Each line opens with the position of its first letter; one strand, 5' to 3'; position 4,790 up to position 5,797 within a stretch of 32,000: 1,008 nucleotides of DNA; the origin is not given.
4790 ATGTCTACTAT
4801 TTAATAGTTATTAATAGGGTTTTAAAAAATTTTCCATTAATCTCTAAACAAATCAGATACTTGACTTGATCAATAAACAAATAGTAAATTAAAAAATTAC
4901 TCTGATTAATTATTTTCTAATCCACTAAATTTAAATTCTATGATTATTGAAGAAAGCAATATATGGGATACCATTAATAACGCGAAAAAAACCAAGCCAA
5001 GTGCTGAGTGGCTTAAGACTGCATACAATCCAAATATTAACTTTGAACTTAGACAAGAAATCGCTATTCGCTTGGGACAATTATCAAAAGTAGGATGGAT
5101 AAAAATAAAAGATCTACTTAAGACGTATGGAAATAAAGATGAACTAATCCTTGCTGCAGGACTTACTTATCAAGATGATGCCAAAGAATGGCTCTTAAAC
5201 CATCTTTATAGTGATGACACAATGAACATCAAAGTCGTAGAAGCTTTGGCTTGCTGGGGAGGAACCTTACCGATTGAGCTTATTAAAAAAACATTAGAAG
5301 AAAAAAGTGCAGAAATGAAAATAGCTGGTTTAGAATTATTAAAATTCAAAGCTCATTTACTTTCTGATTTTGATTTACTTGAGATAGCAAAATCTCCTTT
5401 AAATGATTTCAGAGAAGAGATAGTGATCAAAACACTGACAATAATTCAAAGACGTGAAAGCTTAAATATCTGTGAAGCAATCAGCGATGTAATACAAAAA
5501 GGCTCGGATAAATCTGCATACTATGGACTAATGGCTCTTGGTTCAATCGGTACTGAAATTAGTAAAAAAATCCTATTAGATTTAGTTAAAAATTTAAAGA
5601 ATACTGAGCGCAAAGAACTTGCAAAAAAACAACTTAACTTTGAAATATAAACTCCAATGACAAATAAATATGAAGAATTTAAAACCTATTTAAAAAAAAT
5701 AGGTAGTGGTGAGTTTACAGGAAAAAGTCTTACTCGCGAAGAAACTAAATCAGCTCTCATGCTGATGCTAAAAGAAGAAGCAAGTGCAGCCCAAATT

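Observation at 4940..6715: An uncharacterised two-gene unit in the nitrite-assimilation neighbourhood pairs a HEAT-like repeat protein with a TrpD-like paralog that has a rewritten PRPP-binding site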

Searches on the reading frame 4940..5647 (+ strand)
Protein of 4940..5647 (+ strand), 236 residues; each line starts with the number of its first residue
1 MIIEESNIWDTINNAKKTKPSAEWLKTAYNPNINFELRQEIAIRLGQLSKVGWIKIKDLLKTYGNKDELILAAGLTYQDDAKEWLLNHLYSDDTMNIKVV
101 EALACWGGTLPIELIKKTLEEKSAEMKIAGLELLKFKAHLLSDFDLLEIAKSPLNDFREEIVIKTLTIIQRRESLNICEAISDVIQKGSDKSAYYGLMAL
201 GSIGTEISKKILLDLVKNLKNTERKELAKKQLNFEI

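Call 3: search_protein_families(library=pfam, proteins=[window:4940-5647:+], max_evalue=0.01)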
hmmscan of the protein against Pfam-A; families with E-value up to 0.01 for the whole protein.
window:4940-5647:+ (236 aa): 0 families

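Call 4: search_protein_families(library=ncbifam, proteins=[window:4940-5647:+], max_evalue=0.01)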
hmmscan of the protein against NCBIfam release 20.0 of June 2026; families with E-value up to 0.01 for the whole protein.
window:4940-5647:+ (236 aa): 0 families

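Call 8: find_homologous_proteins(query=window:4940-5647:+)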
Query window:4940-5647:+ (236 aa): 34 proteins with E <= 0.001 among 2136 candidates.
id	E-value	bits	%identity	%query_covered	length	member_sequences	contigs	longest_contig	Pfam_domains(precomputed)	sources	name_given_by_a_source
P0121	3.1e-143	493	98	100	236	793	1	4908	-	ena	-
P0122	2.3e-128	444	88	100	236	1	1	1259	-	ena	-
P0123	7.4e-128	443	88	100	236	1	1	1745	-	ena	-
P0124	1.0e-127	442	88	100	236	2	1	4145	-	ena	-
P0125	1.1e-127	442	88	100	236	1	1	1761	-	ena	-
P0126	3.0e-127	441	88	100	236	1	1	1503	-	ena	-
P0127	3.5e-127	441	88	100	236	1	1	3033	-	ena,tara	tara:strand:- start:261 stop:971 length:711 start_codon:yes stop_codon:yes gene_type:complete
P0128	4.5e-127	440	87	100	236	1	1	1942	-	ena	-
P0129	1.4e-126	439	87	100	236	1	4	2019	-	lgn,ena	-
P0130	1.7e-126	438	87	100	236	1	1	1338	-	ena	-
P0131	2.2e-126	438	87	100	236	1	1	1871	-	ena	-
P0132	2.5e-126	438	87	100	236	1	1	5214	-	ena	-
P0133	8.2e-126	436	87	100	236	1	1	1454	-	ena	-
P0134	9.3e-123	426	85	100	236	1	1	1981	-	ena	-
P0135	1.5e-122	425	85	100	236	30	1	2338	-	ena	-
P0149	1.3e-70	256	90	59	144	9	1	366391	-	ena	-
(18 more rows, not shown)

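Call 23: search_solved_structures(query=window:4940-5647:+, max_evalue=10, show_alignments=2)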
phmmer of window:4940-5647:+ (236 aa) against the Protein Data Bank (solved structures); distinct sequences matched with E-value up to 10: 1.
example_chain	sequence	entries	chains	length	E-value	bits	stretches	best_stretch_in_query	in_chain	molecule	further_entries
3m7h_A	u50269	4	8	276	0.21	14.5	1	77-119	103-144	Putidacin L1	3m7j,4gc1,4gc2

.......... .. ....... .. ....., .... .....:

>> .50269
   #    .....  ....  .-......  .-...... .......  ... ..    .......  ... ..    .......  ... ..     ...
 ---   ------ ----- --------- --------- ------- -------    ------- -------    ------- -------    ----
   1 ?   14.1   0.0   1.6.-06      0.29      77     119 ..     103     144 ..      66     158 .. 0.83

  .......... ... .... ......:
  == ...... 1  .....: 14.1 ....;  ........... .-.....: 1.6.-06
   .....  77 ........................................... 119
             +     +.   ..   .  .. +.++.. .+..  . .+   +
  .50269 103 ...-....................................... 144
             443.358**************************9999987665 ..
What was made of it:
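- Tried and rejected: Nothing meaningful (call 23).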

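Call 44: find_homologous_proteins(query=A2, max_evalue=0.01)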
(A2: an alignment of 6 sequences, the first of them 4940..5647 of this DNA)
Query A2 (6 sequences) (236 aa, profile of the alignment): 94 proteins with E <= 0.01 among 8000 candidates.
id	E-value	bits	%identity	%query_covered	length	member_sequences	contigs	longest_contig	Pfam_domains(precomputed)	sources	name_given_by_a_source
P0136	2.1e-116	405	83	100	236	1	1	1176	-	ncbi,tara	tara:strand:+ start:394 stop:1104 length:711 start_codon:yes stop_codon:yes gene_type:complete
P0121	8.0e-116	403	98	100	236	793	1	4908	-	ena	-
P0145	8.7e-116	403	75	100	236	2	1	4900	-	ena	-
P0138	2.9e-113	395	83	100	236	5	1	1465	-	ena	-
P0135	1.9e-112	392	85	100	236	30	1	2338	-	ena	-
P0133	4.7e-112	391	87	100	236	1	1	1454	-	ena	-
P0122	5.5e-112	391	88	100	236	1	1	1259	-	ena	-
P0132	6.0e-112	391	87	100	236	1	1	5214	-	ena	-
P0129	1.0e-111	390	87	100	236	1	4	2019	-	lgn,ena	-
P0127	1.1e-111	390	88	100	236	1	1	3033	-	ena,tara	tara:strand:- start:261 stop:971 length:711 start_codon:yes stop_codon:yes gene_type:complete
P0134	1.2e-111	390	85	100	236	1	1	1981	-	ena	-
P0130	1.4e-111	389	87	100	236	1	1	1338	-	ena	-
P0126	1.9e-111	389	88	100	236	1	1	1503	-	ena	-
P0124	1.9e-111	389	88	100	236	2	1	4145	-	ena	-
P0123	2.0e-111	389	88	100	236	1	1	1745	-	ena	-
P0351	3.1e-74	267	36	94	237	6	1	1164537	-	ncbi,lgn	-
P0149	8.1e-65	236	90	59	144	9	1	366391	-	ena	-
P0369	1.5e-63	232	32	100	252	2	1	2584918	-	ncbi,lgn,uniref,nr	ncbi:hypothetical protein [Synechococcus sp. RS9917]|uniref:hypothetical protein n=1 Tax=Synechococc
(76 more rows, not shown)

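Call 53: find_encoding_contigs(protein=P0369, flank=10000, max_places=1)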
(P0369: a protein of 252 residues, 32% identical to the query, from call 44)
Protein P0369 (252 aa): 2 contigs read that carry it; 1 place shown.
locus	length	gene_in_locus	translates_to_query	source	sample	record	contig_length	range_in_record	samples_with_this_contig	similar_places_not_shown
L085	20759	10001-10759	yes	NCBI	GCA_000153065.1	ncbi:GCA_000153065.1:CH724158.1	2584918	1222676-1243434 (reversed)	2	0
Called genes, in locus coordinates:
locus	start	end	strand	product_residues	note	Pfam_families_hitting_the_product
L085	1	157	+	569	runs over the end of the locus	PF00449:Urease_alpha, PF01979:Amidohydro_1, PF07969:Amidohydro_3 (weak)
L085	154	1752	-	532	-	PF07176:DUF1400, PF12740:PETase (faint), PF00561:Abhydrolase_1 (faint), PF12146:Hydrolase_4 (faint)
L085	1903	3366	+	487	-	PF04174:CP_ATPgrasp_1, PF14403:CP_ATPgrasp_2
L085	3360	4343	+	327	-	PF04168:Alpha-E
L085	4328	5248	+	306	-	PF08379:Bact_transglu_N, PF01841:Transglut_core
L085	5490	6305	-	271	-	PF00590:TP_methylase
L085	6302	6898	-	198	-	-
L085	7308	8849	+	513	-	PF03460:NIR_SIR_ferr, PF01077:NIR_SIR, PF03460:NIR_SIR_ferr, PF01077:NIR_SIR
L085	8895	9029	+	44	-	-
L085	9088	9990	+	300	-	PF01226:Form_Nir_trans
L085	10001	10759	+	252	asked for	-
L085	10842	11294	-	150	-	PF21291:CYNS_N, PF02560:Cyanate_lyase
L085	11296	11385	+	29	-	-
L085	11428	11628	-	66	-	-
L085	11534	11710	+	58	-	-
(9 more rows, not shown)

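Call 54: find_encoding_contigs(protein=P0351, flank=10000, max_places=1)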
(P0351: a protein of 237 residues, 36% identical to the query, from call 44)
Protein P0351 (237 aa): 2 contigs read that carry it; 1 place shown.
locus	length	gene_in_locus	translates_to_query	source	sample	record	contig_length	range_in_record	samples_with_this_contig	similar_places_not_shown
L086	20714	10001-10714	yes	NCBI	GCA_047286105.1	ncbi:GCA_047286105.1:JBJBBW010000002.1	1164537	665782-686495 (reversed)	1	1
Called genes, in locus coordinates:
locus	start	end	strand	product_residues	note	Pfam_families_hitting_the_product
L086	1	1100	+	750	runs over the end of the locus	PF04879:Molybdop_Fe4S4, PF00384:Molybdopterin, PF01568:Molydop_binding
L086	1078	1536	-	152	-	PF09655:Nitr_red_assoc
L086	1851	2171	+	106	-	-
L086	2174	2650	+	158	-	PF01967:MoaC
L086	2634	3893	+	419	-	PF03453:MoeA_N, PF00994:MoCF_biosynth, PF03454:MoeA_C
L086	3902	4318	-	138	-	PF02391:MoaE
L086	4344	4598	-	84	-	PF02597:ThiS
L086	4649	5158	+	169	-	PF00994:MoCF_biosynth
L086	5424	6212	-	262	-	PF00590:TP_methylase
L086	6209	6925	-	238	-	-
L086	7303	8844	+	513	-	PF03460:NIR_SIR_ferr, PF01077:NIR_SIR, PF03460:NIR_SIR_ferr, PF01077:NIR_SIR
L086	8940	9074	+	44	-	-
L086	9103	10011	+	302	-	PF01226:Form_Nir_trans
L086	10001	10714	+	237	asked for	-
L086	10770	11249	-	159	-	PF21291:CYNS_N, PF02560:Cyanate_lyase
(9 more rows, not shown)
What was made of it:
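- cynS lies on the opposite strand between them in Synechococcus, where ORF1 abuts focA instead (calls 53, 54).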

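Call 55: predict_structure(alignment_id=A3)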
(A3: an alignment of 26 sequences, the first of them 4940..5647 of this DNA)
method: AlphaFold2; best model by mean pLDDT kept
length: 236 residues; sequences in the alignment: 26
mean_pLDDT: 93.2   pTM: 0.84
mean pLDDT of the five models: 93.2, 92.9, 93.0, 92.7, 92.4
residues with pLDDT >= 90: 200; 70-90: 33; 50-70: 2; < 50: 1
segments of 3 or more residues with pLDDT < 50: none
pLDDT, mean of each block of 10 residues (from residue 1): 82 82 95 94 95 97 96 94 94 89 88 94 95 95 97 96 98 97 96 96 94 95 93 74
secondary structure, 60 per line:
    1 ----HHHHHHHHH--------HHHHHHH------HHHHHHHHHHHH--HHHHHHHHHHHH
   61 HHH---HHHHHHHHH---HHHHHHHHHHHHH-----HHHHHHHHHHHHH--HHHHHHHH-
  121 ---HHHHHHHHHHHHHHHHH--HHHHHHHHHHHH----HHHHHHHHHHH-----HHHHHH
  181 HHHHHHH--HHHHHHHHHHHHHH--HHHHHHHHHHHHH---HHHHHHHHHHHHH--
elements in order: H5-13 H22-28 H35-46 H49-63 H67-75 H79-91 H97-109 H112-119 H124-140 H143-154 H159-169 H175-187 H190-203 H206-218 H222-234

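Call 59: fold_search(model_id=the predicted structure, library=pdb)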
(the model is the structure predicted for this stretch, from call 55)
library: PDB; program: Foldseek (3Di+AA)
matches with E <= 10: 1199; with E <= 0.001: 11
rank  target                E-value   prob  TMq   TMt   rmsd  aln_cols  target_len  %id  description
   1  7p0h_A                3.9e-05  1.00  0.68  0.42   4.0       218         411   15  Crystal structure of Helicobacter pylori ComF fused to an artificial alphaREP crystallization helper(named B2) (released 2022-04-06)
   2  6gwc_C                7.8e-05  1.00  0.68  0.73   5.3       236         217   15  Tubulin:iE5 alphaRep complex (released 2019-01-30)
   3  7z0g_C                8.9e-05  1.00  0.67  0.72   5.3       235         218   15  CPAP:TUBULIN:IE5 ALPHAREP COMPLEX P1 SPACE GROUP (released 2022-04-13)
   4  7z0g_T                1.2e-04  1.00  0.67  0.71   5.4       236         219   15  CPAP:TUBULIN:IE5 ALPHAREP COMPLEX P1 SPACE GROUP (released 2022-04-13)
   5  7q1f_C                2.3e-04  1.00  0.67  0.73   5.1       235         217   15  CPAP:TUBULIN:IE5 ALPHAREP COMPLEX (released 2022-04-20)
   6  7q1f_T                5.0e-04  1.00  0.67  0.71   5.2       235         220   15  CPAP:TUBULIN:IE5 ALPHAREP COMPLEX (released 2022-04-20)
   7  4d4z_A                5.2e-04  1.00  0.43  0.36  12.8       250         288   15  STRUCTURE OF HUMAN DEOXYHYPUSINE HYDROXYLASE in complex with glycerol (released 2015-04-15)
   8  6bzx_A                5.7e-04  1.00  0.68  0.59   4.7       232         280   16  Structure of the artificial complex alpha-Rep/Octarellin V.1 crystallized by counter diffusion in a capillary (released 2019-01-09)
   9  4xl5_C                6.5e-04  1.00  0.67  0.65   4.3       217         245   16  X-ray structure of bGFP-A / EGFP complex (released 2015-08-19)
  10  4d4z_B                8.4e-04  1.00  0.43  0.36  12.6       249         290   14  STRUCTURE OF HUMAN DEOXYHYPUSINE HYDROXYLASE in complex with glycerol (released 2015-04-15)
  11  6fsq                  9.6e-04  1.00  0.40  0.28  13.8       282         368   14  Structure of A3_bGFPD, an artificial bi-domain protein based on two different alphaRep domains : A3 and a GFP binding do (released 2018-08-08)
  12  6gx7_E                1.6e-03  1.00  0.47  0.58   7.7       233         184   12  Tubulin-CopN-alphaRep complex (released 2019-04-24)
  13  8hkw_A                1.6e-03  1.00  0.46  0.29   9.5       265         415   12  Crystal structure of importin-alpha3 bound to the 53BP1 nuclear localization signal (released 2022-12-21)
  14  8g4j_B                1.6e-03  1.00  0.46  0.29   9.3       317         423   13  Crystal structure of Cavia porcellus (guinea pig) importin-alpha 1 in cargo-free state (released 2023-02-22)
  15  8g4j_A                1.7e-03  1.00  0.51  0.32   8.3       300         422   12  Crystal structure of Cavia porcellus (guinea pig) importin-alpha 1 in cargo-free state (released 2023-02-22)
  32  5n3u_A                4.1e-03  1.00  0.50  0.45  10.1       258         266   12  The structure of the complex of CpcE and CpcF of phycocyanin lyase from Nostoc sp. PCC7120 (released 2017-12-06)
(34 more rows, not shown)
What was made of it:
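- Checked: Its AlphaFold model is an all-helical solenoid (pLDDT 93.2, pTM 0.84; call 55) whose best PDB matches are HEAT-like alphaRep proteins (TM 0.68; call 59).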

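Call 76: search_solved_structures(query=A3, max_evalue=10)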
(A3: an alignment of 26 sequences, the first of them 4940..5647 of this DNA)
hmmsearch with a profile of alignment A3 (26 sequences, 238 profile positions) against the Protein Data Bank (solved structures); distinct sequences matched with E-value up to 10: 12.
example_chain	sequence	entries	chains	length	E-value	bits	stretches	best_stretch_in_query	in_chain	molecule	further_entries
9sah_A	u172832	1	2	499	2.8e-05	26.7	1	37-214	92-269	E4-NB2 synthetic fusion protein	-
4xl5_C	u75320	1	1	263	0.0034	19.9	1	37-219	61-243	bGFP-A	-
6gwc_C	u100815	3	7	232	0.011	18.2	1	27-218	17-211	iE5 ALPHAREP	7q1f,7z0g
4zv6_A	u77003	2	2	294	0.012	18.1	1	141-217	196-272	AlphaRep-7 | alpha-Rep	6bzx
8aw4_A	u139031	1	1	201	0.025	17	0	187-218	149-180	ALPHAREP bB-E3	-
5dcq_A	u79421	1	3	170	0.034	16.6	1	149-218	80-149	artificial repeat proteins (alphaREP3)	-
9rhz_A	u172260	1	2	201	0.081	15.3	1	73-218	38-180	ALPHAREP bE5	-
6veh_A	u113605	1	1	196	0.15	14.5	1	85-218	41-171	HEAT repeat domain-containing protein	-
6gwd_G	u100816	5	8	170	0.42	13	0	138-215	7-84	iiH5 ALPHAREP | iih5 Alpha Repeating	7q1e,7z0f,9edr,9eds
9jdt_A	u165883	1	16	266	0.95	11.8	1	48-95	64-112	Short-chain dehydrogenase/reductase SDR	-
9w5p_A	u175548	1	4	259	1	11.7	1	48-95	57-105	Short-chain dehydrogenase/reductase SDR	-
9ivn_A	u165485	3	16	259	1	11.7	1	48-95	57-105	Short-chain dehydrogenase/reductase SDR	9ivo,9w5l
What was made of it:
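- Closest known: alphaRep / PBS-lyase HEAT-like repeat proteins. Same: ORF1's fold and repeat type (calls 59, 76).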

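Call 78: search_protein_families(library=pfam, alignment_id=A3, max_evalue=0.1)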
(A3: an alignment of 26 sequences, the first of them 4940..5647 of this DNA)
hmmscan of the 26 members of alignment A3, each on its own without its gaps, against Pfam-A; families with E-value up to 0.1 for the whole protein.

A. member 1, window:4940-5647:+ (236 aa): 1 family
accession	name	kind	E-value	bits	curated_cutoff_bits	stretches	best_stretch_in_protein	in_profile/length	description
PF13646.12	HEAT_2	-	0.063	14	27.7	0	196-228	51-83/88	HEAT repeats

B. families by the number of members that match (of 26 scanned): 11 families
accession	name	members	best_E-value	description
PF13646.12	HEAT_2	25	2.7e-09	HEAT repeats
PF08721.17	Tn7_Tnp_TnsA_C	1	0.014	TnsA endonuclease C terminal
PF13513.12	HEAT_EZ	1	0.016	HEAT-like repeat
PF06400.16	Alpha-2-MRAP_N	1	0.033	Alpha-2-macroglobulin RAP, N-terminal domain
PF16199.10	Radical_SAM_C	1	0.036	Radical_SAM C-terminal domain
PF12032.13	CLIP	1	0.045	Regulatory CLIP domain of proteinases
PF16563.10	P66_CC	1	0.045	Coiled-coil and interaction region of P66A and P66B with MBD2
PF22391.1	DUF6975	1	0.05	Family of unknown function (DUF6975)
PF10414.14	CysG_dimeriser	1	0.051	Sirohaem synthase dimerisation region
PF19381.4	DUF5956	1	0.071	Family of unknown function (DUF5956)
PF11838.14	ERAP1_C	1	0.078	ERAP1-like C-terminal domain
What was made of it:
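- For ORF1: pLDDT 93 solenoid (call 55), alphaRep/HEAT matches (calls 59, 76), and HEAT_2 in 25 of 26 relatives (call 78).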

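Call 79: search_protein_families(library=ncbifam, alignment_id=A3, max_evalue=0.1)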
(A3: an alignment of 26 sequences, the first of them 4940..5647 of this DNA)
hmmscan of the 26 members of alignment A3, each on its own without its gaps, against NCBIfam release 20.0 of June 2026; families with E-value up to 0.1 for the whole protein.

A. member 1, window:4940-5647:+ (236 aa): 0 families

B. families by the number of members that match (of 26 scanned): 3 families
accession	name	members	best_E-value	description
TIGR02270.1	TIGR02270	1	0.005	TIGR02270 family protein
NF009023.0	PRK12359.1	1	0.033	flavodoxin FldB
NF058502.1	phyc_lyase_CpcE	1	0.055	C-phycocyanin alpha-cysteine-84 phycocyanobilin lyase subunit CpcE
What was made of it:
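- CpcE/F appears among its structural matches (5n3u, TM 0.50; call 59), and one relative weakly hits the CpcE model (call 79).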

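Call 97: find_encoding_contigs(protein=P0149, flank=7000, max_places=1)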
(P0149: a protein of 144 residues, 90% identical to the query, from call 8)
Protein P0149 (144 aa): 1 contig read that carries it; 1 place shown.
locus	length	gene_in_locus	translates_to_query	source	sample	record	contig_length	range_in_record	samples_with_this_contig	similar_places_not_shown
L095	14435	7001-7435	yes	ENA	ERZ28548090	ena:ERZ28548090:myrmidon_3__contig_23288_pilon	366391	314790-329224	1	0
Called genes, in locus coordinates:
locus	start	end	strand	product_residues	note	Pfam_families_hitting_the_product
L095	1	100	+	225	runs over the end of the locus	PF00733:Asn_synthase (weak), PF02540:NAD_synthase (weak), PF02568:ThiI (faint), PF06508:QueC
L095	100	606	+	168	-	-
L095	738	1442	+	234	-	PF00425:Chorismate_bind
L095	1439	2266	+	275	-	PF01063:Aminotran_4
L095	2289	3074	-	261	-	PF00590:TP_methylase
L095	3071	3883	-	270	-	PF01903:CbiX (weak)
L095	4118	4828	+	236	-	PF03460:NIR_SIR_ferr, PF01077:NIR_SIR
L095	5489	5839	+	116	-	PF01077:NIR_SIR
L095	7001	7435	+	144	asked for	-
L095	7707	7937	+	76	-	-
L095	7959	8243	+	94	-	-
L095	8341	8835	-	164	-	PF00994:MoCF_biosynth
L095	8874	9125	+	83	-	PF02597:ThiS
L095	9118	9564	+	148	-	PF02391:MoaE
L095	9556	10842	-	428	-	PF03453:MoeA_N, PF00994:MoCF_biosynth, PF03454:MoeA_C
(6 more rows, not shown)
